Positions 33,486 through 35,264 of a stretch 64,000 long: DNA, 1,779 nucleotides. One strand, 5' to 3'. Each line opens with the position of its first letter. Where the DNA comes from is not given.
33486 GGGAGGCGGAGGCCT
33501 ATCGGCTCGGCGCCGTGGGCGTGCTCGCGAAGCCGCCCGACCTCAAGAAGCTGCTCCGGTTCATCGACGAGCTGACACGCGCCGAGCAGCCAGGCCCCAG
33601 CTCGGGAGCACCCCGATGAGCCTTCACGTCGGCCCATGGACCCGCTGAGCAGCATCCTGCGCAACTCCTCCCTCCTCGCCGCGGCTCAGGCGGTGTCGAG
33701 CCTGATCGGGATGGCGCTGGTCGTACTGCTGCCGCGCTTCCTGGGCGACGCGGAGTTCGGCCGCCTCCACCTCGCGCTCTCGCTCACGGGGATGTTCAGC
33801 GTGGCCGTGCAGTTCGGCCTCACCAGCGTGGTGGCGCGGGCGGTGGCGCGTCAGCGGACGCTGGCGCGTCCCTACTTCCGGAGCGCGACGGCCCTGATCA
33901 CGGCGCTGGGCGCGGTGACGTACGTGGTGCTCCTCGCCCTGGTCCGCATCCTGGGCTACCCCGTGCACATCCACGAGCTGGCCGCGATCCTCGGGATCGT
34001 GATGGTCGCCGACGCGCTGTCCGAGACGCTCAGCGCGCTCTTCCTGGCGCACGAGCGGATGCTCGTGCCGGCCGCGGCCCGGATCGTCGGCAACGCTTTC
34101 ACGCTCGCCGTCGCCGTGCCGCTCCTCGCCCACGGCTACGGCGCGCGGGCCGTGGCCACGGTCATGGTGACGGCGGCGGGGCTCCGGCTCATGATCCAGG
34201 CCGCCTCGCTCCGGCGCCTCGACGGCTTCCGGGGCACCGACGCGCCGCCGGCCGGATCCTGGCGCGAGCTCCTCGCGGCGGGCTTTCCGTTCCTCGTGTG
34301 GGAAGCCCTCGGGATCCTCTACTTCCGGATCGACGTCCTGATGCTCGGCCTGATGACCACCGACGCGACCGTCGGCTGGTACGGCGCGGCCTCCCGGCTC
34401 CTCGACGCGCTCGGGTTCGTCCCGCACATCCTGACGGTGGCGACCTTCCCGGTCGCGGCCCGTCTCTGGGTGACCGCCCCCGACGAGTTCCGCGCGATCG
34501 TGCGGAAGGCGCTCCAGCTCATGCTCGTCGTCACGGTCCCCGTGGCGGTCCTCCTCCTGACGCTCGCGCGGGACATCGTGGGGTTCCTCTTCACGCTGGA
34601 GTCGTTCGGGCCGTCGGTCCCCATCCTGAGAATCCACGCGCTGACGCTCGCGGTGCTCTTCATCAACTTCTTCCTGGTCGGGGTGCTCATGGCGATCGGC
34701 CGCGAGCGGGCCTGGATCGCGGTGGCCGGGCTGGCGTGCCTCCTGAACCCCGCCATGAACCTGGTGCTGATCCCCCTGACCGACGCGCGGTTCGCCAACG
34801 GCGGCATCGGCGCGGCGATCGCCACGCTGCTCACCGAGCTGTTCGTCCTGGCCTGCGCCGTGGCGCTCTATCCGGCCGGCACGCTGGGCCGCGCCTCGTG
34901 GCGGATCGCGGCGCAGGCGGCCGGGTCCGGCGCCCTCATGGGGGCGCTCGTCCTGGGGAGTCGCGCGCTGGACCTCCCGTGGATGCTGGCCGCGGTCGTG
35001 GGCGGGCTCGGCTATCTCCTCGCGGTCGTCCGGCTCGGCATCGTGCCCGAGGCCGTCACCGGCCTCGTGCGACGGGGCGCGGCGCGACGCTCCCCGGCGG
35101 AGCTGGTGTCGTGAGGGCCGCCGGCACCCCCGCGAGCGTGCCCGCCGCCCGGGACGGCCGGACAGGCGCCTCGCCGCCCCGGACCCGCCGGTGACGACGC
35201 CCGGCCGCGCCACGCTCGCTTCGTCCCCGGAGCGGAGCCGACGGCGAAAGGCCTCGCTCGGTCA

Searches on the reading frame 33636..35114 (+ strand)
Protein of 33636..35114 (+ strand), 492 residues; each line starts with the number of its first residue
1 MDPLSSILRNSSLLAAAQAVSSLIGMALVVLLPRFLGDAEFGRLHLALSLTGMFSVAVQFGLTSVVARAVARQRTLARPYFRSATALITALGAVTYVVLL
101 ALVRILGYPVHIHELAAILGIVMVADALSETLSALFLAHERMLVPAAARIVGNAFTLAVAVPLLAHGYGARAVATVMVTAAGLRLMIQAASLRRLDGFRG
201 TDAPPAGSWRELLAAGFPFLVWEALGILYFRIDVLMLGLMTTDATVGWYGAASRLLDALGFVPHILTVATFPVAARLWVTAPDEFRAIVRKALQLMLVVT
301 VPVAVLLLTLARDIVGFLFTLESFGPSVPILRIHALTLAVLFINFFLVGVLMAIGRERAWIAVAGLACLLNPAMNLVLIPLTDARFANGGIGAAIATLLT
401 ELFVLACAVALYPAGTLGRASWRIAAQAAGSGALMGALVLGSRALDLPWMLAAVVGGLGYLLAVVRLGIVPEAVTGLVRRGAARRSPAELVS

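Call 36: find_encoding_contigs(protein=window:33636-35114:+, flank=10000, max_places=1)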
Protein window:33636-35114:+ (492 aa): 6 contigs read that carry it; 1 place shown.
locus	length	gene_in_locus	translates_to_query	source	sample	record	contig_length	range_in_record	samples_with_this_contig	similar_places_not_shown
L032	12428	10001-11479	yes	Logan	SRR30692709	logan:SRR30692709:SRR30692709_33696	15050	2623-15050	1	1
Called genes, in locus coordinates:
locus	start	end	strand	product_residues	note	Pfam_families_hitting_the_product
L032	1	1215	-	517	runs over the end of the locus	PF00483:NTP_transferase, PF12804:NTP_transf_3 (weak), PF25084:LbH_EIF2B (weak), PF25087:GMPPB_C, PF24894:Hexapep_GlmU, PF02397:Bac_transf (weak)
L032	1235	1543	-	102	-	PF01740:STAS (weak), PF13466:STAS_2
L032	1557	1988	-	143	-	PF01740:STAS, PF13466:STAS_2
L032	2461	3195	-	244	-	PF02397:Bac_transf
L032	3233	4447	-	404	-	PF00535:Glycos_transf_2, PF13641:Glyco_tranf_2_3, PF13632:Glyco_trans_2_3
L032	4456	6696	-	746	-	PF02706:Wzz (weak), PF13807:GNVR, PF01656:CbiA, PF10609:ParA (weak), PF13614:AAA_31 (weak)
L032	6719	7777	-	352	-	PF02563:Poly_export, PF22461:SLBB_2, PF10531:SLBB, PF22461:SLBB_2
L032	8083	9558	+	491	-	PF04932:Wzy_C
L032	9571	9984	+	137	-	PF00072:Response_reg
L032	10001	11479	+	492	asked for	PF01943:Polysacc_synt, PF13440:Polysacc_synt_3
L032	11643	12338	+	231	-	PF01522:Polysacc_deac_1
